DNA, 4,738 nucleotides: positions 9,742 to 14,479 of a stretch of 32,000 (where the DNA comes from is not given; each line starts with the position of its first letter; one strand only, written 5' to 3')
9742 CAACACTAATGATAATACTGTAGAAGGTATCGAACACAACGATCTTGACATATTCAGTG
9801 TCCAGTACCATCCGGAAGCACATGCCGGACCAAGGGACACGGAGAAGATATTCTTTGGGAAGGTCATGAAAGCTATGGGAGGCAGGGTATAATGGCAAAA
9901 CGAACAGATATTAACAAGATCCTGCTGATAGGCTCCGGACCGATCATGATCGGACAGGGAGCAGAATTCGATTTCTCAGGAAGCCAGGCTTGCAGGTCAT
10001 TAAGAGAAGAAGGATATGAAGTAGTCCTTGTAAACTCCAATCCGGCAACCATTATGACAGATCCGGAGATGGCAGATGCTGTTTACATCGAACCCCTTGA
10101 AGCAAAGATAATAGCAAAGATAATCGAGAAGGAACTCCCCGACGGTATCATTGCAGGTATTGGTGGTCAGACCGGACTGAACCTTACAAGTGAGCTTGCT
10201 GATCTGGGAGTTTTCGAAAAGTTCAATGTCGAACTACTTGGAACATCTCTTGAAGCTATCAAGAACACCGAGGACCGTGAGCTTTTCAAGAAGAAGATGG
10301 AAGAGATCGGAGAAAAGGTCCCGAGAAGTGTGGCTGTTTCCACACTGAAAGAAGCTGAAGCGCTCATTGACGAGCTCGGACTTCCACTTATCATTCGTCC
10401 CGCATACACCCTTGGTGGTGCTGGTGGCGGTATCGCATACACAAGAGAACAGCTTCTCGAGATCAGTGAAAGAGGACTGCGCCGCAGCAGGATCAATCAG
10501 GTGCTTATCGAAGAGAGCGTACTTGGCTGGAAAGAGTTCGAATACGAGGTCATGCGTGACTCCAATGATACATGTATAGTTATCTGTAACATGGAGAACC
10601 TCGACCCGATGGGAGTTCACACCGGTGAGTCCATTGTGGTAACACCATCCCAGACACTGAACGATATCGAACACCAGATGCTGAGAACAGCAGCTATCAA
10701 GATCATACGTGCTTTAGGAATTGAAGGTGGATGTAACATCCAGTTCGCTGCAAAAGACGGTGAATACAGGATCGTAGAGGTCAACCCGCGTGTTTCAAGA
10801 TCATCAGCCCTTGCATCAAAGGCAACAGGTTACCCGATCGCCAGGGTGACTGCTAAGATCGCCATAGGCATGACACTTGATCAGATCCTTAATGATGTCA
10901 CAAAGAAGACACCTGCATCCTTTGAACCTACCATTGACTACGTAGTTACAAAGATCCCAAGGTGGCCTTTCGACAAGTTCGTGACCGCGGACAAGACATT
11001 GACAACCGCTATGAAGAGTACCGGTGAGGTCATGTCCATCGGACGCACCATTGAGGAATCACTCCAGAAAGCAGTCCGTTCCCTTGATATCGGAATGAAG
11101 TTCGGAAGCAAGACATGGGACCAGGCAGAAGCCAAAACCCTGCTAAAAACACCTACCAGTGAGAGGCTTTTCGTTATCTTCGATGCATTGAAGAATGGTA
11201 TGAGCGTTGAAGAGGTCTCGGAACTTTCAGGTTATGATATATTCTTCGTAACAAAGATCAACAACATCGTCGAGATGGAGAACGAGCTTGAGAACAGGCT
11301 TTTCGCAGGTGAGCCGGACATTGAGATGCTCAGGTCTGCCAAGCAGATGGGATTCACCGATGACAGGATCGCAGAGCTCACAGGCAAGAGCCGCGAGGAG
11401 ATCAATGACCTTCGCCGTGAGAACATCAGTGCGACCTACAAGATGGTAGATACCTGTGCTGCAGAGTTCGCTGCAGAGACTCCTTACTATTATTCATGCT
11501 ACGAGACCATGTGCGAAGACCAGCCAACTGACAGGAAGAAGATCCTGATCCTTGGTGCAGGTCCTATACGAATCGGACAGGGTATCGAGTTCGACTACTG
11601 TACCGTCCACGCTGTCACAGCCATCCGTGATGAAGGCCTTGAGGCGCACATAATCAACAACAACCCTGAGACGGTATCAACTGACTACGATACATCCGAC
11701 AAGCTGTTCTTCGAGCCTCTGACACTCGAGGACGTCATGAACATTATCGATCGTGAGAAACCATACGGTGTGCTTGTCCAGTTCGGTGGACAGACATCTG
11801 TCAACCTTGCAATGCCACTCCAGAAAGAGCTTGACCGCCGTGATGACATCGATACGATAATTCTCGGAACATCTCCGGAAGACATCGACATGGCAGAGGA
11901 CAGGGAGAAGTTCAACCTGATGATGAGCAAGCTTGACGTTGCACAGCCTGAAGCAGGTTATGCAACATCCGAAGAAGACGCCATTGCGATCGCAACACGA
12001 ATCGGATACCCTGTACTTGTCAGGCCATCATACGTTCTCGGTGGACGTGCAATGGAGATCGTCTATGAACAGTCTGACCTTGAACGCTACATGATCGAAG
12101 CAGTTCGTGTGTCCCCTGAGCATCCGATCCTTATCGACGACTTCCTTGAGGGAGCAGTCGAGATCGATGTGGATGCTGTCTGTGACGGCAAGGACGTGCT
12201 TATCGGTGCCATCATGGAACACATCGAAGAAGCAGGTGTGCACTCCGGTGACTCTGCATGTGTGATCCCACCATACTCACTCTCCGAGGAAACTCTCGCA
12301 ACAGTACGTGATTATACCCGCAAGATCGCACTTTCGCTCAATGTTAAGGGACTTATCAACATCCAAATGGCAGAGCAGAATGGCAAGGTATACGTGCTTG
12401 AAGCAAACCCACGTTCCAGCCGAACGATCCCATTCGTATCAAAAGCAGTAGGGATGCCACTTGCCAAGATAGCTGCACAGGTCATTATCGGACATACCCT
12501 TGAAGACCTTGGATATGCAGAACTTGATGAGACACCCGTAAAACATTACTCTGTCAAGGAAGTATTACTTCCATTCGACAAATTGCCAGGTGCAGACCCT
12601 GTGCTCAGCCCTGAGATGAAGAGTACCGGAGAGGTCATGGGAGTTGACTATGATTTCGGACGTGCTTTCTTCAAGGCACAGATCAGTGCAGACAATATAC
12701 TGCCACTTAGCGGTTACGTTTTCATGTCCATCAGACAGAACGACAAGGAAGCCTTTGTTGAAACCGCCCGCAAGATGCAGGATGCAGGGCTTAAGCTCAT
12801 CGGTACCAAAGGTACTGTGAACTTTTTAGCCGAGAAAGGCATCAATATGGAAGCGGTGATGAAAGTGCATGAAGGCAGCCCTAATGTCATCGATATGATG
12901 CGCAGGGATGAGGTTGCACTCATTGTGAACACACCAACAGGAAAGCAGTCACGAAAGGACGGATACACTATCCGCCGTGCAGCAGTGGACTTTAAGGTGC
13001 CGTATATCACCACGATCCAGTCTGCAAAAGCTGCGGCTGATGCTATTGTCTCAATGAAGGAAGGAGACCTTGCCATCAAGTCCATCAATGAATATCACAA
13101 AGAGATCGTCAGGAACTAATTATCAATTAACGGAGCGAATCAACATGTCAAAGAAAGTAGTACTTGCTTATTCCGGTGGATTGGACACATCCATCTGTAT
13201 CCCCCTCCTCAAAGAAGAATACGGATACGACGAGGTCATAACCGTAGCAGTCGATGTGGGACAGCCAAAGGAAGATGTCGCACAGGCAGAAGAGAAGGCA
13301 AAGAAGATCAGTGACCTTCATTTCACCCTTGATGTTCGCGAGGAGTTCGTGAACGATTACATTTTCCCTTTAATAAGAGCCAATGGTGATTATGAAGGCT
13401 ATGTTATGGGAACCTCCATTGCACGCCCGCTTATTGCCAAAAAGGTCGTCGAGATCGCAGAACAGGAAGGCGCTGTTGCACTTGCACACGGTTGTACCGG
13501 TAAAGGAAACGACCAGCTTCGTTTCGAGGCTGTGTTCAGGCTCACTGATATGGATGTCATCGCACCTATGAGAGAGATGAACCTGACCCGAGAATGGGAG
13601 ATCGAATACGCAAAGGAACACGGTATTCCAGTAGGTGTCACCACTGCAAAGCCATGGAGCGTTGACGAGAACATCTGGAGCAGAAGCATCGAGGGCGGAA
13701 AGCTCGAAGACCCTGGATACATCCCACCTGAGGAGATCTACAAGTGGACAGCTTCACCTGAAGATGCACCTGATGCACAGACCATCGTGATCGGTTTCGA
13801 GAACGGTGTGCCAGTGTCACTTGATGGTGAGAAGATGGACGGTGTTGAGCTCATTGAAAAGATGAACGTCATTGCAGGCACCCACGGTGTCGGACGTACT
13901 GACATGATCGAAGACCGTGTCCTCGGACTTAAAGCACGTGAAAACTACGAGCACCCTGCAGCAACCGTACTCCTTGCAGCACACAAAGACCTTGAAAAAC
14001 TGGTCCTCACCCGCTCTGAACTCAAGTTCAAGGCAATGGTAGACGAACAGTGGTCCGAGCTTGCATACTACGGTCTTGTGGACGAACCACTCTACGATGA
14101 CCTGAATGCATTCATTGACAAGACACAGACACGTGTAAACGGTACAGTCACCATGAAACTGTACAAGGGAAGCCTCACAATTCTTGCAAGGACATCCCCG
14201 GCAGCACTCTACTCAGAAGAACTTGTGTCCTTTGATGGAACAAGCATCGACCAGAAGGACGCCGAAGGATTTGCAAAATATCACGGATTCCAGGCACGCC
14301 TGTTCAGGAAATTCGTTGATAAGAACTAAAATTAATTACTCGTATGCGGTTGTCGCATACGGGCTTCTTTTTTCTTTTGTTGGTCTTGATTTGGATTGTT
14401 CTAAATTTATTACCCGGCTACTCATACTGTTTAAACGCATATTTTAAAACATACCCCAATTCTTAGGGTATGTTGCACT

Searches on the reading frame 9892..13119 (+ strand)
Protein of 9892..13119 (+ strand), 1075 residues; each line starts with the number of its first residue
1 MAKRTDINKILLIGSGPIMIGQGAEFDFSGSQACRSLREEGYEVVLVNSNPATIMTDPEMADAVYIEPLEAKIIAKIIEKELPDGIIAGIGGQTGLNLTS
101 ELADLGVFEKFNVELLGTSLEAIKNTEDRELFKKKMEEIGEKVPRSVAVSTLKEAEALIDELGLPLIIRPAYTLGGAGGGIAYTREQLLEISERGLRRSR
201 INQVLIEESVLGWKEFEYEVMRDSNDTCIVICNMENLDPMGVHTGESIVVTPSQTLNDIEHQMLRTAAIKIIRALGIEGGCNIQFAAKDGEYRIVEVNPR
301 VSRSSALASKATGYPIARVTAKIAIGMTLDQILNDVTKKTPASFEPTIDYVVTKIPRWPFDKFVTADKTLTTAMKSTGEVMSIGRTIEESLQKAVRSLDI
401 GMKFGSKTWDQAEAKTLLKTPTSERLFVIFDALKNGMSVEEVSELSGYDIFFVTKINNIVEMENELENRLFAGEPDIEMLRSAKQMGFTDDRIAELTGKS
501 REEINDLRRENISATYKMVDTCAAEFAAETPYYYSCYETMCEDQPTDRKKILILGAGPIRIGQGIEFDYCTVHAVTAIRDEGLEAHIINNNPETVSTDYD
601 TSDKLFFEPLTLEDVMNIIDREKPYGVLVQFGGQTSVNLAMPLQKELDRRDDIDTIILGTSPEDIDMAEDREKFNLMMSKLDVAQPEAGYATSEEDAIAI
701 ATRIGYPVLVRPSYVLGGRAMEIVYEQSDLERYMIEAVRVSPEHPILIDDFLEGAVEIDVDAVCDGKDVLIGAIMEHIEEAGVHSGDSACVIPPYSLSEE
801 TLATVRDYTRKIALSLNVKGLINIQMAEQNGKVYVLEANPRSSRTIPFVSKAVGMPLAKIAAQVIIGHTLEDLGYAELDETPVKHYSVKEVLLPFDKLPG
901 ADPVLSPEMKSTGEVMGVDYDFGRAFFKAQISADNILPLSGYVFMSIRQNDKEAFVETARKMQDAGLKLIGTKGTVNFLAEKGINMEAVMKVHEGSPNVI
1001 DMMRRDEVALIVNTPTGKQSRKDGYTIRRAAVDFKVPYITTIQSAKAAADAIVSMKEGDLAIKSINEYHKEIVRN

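Call 42: search_protein_families(library=pfam, proteins=[window:9892-13119:+], max_evalue=0.00001)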
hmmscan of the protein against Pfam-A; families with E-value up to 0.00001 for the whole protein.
window:9892-13119:+ (1075 aa): 8 families
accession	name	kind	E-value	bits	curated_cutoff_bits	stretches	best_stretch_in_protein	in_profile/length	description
PF02786.22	CPSase_L_D2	-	2e-106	354.7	19.8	2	128-331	1-210/211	Carbamoyl-phosphate synthase L chain, ATP binding domain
PF25596.1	CPSase_L_D1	-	4.4e-95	314.1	27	2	548-666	2-117/118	Carbamoyl phosphate synthase preATP-grasp domain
PF02787.25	CPSase_L_D3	-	1.4e-25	89.5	26.6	1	418-497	3-80/80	Carbamoyl-phosphate synthetase large chain, oligomerisation domain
PF02142.27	MGS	-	7.6e-23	80.9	24.1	1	955-1040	2-94/94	MGS-like domain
PF02222.28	ATP-grasp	-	2.1e-15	57.3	27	1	677-842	2-163/179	ATP-grasp domain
PF07478.18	Dala_Dala_lig_C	-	2.2e-15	57.2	24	2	154-299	27-174/204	D-ala D-ala ligase C-terminus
PF15632.11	ATPgrasp_Ter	-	2.1e-14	53.8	29.1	1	745-868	4-111/131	ATP-grasp in the biosynthetic pathway with Ter operon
PF02655.19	ATP-grasp_3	-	1.3e-11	45.3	23.2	0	128-301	3-157/160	ATP-grasp domain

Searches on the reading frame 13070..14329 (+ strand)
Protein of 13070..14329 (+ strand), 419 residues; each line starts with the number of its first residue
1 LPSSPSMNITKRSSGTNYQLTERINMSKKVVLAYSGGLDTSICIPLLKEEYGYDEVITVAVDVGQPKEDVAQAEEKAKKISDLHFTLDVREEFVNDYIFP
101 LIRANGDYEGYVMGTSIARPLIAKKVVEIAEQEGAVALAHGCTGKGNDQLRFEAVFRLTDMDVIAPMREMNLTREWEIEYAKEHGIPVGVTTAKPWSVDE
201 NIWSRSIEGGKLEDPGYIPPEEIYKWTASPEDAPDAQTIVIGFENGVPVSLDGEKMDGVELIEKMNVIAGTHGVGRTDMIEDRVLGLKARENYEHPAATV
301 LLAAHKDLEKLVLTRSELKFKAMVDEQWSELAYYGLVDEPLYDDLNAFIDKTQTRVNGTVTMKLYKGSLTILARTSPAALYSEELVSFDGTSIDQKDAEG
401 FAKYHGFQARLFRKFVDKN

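Call 42: search_protein_families(library=pfam, proteins=[window:13070-14329:+], max_evalue=0.00001)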
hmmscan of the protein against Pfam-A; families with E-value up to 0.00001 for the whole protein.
window:13070-14329:+ (419 aa): 2 families
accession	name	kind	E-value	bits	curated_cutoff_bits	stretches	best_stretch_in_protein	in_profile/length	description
PF20979.2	Arginosuc_syn_C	-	2.3e-94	315.5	27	1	196-411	1-218/219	Arginosuccinate synthase C-terminal domain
PF00764.25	Arginosuc_synth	-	1.1e-72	243.8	27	1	29-187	1-162/162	Arginosuccinate synthase N-terminal HUP domain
